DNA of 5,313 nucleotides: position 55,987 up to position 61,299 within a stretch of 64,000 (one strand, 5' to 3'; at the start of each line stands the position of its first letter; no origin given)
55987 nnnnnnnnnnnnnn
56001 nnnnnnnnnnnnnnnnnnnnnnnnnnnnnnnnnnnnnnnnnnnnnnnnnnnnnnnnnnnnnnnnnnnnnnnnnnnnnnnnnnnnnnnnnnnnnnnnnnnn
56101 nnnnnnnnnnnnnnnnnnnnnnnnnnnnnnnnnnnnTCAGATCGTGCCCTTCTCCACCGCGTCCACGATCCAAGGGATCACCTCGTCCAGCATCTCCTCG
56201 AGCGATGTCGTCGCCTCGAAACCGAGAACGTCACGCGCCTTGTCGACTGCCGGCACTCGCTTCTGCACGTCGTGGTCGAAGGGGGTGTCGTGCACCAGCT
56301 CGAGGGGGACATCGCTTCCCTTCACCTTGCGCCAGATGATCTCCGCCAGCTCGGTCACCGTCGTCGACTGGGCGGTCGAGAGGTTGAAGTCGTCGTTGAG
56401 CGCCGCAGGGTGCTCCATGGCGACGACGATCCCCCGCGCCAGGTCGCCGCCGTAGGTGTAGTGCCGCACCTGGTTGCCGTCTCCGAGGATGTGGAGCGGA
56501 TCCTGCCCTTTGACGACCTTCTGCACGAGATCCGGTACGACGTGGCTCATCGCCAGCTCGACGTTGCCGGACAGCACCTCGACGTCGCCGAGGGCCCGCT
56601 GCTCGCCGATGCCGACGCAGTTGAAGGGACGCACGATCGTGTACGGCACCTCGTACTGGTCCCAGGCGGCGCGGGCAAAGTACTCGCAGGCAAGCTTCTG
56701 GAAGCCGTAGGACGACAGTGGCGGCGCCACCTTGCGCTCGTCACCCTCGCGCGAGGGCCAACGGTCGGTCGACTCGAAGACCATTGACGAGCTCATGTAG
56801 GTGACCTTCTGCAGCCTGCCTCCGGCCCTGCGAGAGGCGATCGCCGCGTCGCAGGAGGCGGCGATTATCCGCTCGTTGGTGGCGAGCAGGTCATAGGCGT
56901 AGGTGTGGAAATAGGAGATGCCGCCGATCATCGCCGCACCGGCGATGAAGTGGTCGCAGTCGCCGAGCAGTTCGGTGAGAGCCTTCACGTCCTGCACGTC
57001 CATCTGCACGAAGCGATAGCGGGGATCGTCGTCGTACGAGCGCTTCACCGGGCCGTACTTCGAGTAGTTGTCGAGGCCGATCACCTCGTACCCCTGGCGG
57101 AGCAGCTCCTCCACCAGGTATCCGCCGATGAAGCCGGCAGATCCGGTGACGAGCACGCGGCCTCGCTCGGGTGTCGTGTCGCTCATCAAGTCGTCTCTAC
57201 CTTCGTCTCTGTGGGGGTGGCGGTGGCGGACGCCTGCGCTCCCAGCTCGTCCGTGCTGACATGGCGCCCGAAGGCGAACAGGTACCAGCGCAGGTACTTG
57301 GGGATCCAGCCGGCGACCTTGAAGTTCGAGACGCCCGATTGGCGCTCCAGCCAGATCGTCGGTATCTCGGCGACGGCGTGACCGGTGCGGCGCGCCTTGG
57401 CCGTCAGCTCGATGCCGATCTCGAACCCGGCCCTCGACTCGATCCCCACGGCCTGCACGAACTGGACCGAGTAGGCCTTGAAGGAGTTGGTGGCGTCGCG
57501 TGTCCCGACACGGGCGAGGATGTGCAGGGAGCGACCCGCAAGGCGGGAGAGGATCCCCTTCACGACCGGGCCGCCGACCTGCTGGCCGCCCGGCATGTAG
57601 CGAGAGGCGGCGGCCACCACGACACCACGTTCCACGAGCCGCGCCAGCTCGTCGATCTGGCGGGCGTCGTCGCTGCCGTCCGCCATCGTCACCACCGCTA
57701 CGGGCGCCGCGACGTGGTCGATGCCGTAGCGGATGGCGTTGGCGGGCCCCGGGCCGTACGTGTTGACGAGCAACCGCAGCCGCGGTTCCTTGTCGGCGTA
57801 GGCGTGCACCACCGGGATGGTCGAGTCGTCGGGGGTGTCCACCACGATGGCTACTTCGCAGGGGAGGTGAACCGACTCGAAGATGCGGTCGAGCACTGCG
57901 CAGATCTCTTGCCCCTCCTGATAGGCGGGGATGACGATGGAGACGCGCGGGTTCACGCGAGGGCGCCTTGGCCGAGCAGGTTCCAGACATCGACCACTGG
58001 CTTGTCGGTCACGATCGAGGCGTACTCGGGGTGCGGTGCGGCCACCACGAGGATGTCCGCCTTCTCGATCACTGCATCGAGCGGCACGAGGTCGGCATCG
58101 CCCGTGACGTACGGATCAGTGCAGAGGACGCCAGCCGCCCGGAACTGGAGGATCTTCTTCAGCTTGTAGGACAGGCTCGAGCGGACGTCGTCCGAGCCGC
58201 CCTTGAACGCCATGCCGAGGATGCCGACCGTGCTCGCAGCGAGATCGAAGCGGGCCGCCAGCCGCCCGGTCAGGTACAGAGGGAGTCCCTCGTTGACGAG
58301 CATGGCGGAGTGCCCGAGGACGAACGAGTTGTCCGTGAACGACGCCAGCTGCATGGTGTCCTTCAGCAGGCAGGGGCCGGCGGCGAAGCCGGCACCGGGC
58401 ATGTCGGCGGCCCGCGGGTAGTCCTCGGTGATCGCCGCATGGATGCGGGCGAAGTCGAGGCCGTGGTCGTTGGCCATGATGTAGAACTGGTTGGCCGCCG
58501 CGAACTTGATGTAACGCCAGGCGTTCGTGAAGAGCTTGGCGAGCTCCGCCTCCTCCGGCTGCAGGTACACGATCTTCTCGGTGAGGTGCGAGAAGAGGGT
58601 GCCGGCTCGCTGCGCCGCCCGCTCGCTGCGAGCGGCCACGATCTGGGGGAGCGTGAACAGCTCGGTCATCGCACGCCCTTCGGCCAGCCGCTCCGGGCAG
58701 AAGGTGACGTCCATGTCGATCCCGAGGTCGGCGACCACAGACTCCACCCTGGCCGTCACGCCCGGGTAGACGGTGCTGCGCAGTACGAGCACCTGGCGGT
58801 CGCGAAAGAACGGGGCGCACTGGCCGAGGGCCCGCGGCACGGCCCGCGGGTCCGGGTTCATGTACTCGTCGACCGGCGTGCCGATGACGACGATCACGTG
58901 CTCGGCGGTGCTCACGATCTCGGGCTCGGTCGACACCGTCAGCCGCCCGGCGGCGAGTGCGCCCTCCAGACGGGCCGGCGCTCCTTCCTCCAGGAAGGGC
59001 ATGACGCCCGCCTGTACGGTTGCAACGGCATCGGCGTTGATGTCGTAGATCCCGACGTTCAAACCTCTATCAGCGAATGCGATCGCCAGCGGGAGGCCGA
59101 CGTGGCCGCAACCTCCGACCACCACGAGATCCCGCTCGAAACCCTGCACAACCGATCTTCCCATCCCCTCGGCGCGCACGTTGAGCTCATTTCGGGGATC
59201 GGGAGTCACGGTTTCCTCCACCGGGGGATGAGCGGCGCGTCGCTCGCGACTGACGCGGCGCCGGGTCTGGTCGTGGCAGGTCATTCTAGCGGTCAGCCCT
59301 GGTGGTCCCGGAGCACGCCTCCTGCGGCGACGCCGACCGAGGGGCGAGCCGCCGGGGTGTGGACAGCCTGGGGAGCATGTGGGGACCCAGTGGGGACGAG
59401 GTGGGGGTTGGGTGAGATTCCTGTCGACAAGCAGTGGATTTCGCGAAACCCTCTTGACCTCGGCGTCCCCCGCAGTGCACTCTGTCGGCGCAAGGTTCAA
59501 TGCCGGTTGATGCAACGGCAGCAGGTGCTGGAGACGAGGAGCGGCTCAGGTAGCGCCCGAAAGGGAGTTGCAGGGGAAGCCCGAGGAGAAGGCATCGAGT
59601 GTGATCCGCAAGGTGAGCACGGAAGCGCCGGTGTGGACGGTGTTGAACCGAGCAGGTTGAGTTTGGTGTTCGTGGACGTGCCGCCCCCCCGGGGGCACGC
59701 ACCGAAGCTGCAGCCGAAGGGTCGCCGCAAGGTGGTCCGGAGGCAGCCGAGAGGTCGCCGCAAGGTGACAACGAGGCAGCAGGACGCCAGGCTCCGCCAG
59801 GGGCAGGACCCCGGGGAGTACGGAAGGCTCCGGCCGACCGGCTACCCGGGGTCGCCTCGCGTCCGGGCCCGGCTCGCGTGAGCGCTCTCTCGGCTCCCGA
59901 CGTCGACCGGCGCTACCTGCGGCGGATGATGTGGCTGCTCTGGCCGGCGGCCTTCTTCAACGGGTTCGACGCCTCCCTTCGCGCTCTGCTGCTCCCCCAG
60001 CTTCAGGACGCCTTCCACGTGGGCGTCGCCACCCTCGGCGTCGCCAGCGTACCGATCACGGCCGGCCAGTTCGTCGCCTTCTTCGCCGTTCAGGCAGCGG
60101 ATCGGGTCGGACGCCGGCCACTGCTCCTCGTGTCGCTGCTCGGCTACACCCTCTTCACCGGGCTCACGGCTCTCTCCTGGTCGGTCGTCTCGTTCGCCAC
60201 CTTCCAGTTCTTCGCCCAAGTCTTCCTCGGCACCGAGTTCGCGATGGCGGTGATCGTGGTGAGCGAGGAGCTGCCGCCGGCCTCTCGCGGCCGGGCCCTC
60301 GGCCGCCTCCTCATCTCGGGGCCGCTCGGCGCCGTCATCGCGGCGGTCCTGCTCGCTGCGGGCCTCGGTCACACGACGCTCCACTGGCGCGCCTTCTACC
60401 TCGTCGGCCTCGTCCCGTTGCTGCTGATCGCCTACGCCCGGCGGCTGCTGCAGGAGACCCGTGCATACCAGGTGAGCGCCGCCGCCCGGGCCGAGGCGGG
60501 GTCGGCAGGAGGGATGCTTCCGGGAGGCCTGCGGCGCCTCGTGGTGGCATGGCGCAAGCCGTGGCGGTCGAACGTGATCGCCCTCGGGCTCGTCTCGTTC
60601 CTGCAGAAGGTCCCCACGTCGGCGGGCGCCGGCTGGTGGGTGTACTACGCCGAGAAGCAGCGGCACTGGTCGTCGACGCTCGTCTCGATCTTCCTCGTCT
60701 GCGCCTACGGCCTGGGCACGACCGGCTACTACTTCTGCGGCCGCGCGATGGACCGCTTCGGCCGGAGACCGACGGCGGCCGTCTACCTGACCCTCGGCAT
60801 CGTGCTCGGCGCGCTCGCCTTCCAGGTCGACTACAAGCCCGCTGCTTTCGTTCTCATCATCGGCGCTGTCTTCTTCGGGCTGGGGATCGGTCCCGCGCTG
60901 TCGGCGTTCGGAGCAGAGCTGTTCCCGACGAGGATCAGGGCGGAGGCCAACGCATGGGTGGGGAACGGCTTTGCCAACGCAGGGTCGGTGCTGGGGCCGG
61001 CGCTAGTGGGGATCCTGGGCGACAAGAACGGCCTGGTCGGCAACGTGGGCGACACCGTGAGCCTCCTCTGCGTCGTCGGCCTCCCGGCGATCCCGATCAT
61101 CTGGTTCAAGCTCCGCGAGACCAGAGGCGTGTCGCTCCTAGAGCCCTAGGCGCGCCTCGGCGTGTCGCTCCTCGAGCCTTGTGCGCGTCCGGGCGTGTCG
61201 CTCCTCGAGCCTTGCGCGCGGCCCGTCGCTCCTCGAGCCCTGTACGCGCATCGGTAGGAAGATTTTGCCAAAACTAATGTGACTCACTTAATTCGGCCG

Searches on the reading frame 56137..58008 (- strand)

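Call 31: search_protein_families(library=pfam, proteins=[window:56137-58008:-], max_evalue=0.001)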
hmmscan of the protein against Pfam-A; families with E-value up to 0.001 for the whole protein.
window:56137-58008:- (623 aa): 6 families
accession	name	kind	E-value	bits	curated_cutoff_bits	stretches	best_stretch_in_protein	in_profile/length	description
PF01370.27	Epimerase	-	2.1e-41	142.4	20.9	1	285-543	1-239/240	NAD dependent epimerase/dehydratase family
PF16363.11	GDP_Man_Dehyd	-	5.7e-30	105.3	27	1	286-609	1-331/332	GDP-mannose 4,6 dehydratase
PF04321.23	RmlD_sub_bind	-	3.2e-08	33.5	27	1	284-452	2-143/287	RmlD substrate binding domain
PF07993.18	NAD_binding_4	-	5e-06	26.3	20.1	0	287-308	1-22/258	Male sterility protein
PF01073.25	3Beta_HSD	-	8.1e-06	25.5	22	1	286-390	1-108/280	3-beta hydroxysteroid dehydrogenase/isomerase family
PF13460.12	NAD_binding_10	-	2.5e-05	24.7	27.2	1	289-461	1-143/184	NAD(P)H-binding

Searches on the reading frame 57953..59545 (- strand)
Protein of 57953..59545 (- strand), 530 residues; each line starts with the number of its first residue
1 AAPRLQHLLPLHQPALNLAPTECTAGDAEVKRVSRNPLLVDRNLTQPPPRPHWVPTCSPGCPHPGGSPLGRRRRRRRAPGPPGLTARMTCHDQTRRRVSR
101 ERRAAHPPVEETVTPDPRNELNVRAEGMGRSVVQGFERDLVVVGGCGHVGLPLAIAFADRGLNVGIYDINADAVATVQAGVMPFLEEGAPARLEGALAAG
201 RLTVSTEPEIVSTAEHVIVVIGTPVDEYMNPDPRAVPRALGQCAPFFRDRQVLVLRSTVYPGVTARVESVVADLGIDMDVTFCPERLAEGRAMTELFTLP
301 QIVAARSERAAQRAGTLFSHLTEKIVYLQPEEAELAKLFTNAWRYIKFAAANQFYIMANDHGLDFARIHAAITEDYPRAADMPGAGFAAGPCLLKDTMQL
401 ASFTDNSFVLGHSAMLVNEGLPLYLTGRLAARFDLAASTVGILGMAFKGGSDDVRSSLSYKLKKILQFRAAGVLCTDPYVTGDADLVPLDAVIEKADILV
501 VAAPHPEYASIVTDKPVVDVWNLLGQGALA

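Call 23: search_protein_families(library=pfam, proteins=[window:57953-59545:-], max_evalue=0.001)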
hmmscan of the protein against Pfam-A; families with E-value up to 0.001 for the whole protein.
window:57953-59545:- (530 aa): 3 families
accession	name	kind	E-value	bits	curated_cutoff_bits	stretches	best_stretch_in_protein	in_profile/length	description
PF03721.20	UDPG_MGDP_dh_N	-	3.1e-30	105.6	27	1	141-312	3-181/187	UDP-glucose/GDP-mannose dehydrogenase family, NAD binding domain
PF03720.21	UDPG_MGDP_dh_C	-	1.9e-14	54.3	30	1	441-524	1-101/103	UDP-glucose/GDP-mannose dehydrogenase family, UDP binding domain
PF00984.24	UDPG_MGDP_dh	-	1e-09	38.8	25.4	1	331-405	1-76/94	UDP-glucose/GDP-mannose dehydrogenase family, central domain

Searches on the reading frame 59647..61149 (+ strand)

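Call 23: search_protein_families(library=pfam, proteins=[window:59647-61149:+], max_evalue=0.001)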
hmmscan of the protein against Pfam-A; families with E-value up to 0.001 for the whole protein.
window:59647-61149:+ (500 aa): 2 families
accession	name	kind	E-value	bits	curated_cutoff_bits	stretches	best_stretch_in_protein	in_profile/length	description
PF07690.21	MFS_1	-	5.1e-30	105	33.4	2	98-317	1-214/347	Major Facilitator Superfamily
PF00083.30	Sugar_tr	-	1.5e-14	54.2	22.3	2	129-284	48-207/452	Sugar (and other) transporter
